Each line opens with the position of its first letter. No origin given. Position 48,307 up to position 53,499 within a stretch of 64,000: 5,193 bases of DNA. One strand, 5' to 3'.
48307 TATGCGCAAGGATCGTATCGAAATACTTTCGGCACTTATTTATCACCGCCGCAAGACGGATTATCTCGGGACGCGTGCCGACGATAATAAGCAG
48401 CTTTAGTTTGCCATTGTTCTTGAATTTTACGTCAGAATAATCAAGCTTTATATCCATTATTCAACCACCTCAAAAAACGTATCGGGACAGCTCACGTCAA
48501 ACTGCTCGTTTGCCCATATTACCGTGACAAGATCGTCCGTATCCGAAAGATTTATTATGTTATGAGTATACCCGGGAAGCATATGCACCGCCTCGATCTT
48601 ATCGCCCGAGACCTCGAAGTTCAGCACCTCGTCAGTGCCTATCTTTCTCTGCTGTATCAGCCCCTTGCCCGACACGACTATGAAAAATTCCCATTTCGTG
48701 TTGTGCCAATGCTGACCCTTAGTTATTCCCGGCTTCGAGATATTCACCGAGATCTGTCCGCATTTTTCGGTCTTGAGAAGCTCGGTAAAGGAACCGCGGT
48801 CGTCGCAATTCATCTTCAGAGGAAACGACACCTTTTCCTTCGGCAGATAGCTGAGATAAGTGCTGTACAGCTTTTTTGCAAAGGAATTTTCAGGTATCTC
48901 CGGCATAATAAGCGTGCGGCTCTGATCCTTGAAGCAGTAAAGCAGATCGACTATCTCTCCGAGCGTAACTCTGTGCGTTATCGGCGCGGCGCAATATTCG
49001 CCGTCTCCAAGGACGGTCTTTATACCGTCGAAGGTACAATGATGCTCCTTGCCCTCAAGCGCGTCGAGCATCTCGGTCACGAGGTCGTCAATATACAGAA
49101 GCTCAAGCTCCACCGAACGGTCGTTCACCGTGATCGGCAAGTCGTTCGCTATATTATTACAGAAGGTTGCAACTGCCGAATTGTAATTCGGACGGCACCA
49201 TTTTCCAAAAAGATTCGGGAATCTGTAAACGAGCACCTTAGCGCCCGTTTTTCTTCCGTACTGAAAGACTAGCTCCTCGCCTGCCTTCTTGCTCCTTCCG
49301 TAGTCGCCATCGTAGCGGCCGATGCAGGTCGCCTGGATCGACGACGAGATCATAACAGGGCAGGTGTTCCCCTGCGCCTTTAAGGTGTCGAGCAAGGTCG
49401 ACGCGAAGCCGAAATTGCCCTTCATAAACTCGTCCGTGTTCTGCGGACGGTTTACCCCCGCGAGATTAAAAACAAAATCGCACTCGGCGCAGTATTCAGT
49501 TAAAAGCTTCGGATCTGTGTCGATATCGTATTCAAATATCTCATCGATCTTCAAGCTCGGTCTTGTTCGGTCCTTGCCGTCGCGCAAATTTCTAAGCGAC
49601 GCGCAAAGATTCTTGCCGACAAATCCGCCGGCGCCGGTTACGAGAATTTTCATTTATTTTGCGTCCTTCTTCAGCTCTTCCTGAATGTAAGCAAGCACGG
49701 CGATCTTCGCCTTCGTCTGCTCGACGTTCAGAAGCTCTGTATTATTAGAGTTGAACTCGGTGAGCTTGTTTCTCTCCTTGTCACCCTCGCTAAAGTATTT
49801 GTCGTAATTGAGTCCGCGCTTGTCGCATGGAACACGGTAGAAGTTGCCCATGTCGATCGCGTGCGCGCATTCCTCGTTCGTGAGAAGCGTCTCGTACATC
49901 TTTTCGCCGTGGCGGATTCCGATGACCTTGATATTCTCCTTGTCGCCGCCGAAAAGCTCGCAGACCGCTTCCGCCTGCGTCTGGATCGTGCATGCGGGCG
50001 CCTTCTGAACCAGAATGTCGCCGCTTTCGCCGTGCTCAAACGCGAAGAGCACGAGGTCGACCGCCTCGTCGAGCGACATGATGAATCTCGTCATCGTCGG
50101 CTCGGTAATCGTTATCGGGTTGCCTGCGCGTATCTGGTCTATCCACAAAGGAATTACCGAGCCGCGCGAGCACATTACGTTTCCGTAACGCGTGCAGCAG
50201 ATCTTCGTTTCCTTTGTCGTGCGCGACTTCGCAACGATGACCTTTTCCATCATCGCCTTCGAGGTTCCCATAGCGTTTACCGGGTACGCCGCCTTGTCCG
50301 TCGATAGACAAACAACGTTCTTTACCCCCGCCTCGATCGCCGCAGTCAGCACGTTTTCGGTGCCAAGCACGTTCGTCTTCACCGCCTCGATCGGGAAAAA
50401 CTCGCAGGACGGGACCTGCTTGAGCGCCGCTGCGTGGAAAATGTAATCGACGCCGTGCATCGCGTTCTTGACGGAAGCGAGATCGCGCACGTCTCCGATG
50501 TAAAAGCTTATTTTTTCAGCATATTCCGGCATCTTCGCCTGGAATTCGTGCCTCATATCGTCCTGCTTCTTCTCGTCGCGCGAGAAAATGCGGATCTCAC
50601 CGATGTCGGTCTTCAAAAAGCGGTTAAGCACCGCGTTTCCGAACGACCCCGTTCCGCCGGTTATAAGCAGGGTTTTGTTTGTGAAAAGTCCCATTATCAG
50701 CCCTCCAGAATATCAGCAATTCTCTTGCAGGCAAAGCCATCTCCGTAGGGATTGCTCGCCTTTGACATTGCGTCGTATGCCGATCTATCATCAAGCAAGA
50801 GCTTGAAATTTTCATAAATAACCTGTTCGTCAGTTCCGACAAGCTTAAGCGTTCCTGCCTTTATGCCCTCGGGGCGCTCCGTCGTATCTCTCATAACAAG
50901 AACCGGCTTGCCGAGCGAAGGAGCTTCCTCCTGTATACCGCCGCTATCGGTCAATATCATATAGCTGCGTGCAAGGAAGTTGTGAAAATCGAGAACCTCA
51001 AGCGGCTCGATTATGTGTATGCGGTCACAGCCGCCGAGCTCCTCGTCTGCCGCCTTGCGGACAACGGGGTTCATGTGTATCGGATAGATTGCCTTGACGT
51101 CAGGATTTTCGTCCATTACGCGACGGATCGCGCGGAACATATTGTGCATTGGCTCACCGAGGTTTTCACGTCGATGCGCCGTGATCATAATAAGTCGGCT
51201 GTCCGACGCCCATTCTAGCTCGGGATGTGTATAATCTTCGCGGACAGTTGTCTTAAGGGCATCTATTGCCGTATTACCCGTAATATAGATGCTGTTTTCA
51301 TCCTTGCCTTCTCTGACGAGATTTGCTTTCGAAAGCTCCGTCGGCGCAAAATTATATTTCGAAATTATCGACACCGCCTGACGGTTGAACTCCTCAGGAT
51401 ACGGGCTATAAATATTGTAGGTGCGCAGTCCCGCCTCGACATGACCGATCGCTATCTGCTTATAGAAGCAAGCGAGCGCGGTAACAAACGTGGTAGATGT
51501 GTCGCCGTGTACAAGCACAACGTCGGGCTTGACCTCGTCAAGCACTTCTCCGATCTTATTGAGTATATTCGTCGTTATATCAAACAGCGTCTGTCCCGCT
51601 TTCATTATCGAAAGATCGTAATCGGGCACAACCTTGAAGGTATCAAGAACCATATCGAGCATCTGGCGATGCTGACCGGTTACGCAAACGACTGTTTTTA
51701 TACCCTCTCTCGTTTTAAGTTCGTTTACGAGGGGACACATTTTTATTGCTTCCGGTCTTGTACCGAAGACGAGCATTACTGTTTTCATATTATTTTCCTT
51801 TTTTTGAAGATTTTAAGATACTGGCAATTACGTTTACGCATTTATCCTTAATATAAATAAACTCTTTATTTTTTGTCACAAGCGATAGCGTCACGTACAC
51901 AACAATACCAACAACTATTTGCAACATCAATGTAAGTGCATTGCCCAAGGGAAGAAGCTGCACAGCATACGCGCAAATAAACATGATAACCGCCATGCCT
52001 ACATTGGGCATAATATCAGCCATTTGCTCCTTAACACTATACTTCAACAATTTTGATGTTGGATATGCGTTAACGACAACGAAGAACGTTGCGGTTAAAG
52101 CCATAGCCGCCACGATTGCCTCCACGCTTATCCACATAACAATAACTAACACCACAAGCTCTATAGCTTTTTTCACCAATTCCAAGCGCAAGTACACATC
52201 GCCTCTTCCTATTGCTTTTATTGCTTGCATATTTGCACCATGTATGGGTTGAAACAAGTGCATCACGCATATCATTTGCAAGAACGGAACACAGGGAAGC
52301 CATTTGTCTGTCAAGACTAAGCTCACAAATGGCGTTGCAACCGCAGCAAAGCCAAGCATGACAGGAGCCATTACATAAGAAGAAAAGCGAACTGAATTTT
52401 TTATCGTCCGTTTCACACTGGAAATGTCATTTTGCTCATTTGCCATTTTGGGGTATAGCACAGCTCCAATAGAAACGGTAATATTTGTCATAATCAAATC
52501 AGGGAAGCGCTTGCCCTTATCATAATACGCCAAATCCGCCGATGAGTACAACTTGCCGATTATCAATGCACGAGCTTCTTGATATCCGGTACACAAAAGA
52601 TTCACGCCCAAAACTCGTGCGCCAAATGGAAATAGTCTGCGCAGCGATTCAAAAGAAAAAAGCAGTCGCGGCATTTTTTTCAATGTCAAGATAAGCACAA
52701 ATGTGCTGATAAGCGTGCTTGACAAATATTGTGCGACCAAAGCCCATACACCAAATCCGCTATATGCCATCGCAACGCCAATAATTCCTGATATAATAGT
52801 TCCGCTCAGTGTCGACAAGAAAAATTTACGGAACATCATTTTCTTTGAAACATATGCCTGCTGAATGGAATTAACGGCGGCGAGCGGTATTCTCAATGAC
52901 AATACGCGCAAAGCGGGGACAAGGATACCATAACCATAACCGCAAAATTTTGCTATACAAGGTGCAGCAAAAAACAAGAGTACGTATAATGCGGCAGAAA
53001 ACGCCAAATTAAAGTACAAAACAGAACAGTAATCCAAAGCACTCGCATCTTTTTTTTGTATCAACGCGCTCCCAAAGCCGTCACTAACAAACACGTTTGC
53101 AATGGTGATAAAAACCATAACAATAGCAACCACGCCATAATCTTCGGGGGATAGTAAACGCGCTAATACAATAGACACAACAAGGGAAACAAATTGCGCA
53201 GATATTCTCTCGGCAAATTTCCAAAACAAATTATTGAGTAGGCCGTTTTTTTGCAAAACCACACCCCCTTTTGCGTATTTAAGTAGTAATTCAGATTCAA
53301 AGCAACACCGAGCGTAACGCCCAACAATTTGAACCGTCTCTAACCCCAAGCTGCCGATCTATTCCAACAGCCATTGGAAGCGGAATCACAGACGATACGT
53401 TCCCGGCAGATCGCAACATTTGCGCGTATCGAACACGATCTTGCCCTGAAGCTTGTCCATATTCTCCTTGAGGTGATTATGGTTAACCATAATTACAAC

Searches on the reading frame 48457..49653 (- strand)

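Call 71: search_protein_families(library=pfam, proteins=[window:48457-49653:-], max_evalue=0.00001)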
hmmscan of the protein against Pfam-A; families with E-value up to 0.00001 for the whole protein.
window:48457-49653:- (398 aa): 2 families
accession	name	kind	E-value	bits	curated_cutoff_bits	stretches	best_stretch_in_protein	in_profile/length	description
PF14667.12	Polysacc_synt_C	-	1.5e-44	151.1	28.7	1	283-393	2-111/111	Polysaccharide biosynthesis C-terminal domain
PF01370.27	Epimerase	-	1.9e-19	70.5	20.9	1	3-201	1-227/240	NAD dependent epimerase/dehydratase family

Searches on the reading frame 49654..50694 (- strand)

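Call 71: search_protein_families(library=pfam, proteins=[window:49654-50694:-], max_evalue=0.00001)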
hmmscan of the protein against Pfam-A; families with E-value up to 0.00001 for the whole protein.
window:49654-50694:- (346 aa): 9 families
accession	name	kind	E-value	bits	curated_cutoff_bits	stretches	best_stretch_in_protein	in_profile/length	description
PF02719.21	Polysacc_synt_2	-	5.5e-107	357.8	20.2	1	9-288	1-291/293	Polysaccharide biosynthesis protein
PF01370.27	Epimerase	-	2.9e-25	89.5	20.9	1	10-226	2-235/240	NAD dependent epimerase/dehydratase family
PF08485.16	Polysacc_syn_2C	-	4.1e-20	71.7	25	1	291-338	1-48/48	Polysaccharide biosynthesis protein C-terminal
PF01073.25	3Beta_HSD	-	3.8e-17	62.7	22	1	10-138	1-122/280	3-beta hydroxysteroid dehydrogenase/isomerase family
PF16363.11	GDP_Man_Dehyd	-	1.5e-15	57.9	27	1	10-230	1-248/332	GDP-mannose 4,6 dehydratase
PF13460.12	NAD_binding_10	-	5.3e-11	43.1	27.2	1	13-161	1-129/184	NAD(P)H-binding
PF07993.18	NAD_binding_4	-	2e-10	40.7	20.1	1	11-135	1-138/258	Male sterility protein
PF05368.20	NmrA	-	6.9e-09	36.1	27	1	6-203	2-183/298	NmrA-like family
PF04321.23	RmlD_sub_bind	-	1.5e-08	34.5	27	1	8-134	2-103/287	RmlD substrate binding domain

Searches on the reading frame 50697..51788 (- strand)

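Call 71: search_protein_families(library=pfam, proteins=[window:50697-51788:-], max_evalue=0.00001)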
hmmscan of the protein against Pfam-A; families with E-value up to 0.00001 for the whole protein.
window:50697-51788:- (363 aa): 1 family
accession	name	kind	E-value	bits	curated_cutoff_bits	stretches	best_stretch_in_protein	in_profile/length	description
PF02350.25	Epimerase_2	-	2.8e-120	401.8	30.6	1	23-362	2-347/347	UDP-N-acetylglucosamine 2-epimerase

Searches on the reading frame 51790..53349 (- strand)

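Call 72: search_protein_families(library=pfam, proteins=[window:51790-53349:-], max_evalue=0.00001)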
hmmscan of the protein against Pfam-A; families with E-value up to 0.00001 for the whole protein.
window:51790-53349:- (519 aa): 2 families
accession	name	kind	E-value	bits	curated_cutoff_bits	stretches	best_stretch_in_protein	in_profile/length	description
PF13440.11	Polysacc_synt_3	-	1.2e-88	297.6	23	1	61-355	1-293/293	Polysaccharide biosynthesis protein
PF01943.22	Polysacc_synt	-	1.4e-25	90.7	28.2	1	38-303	2-271/274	Polysaccharide biosynthesis protein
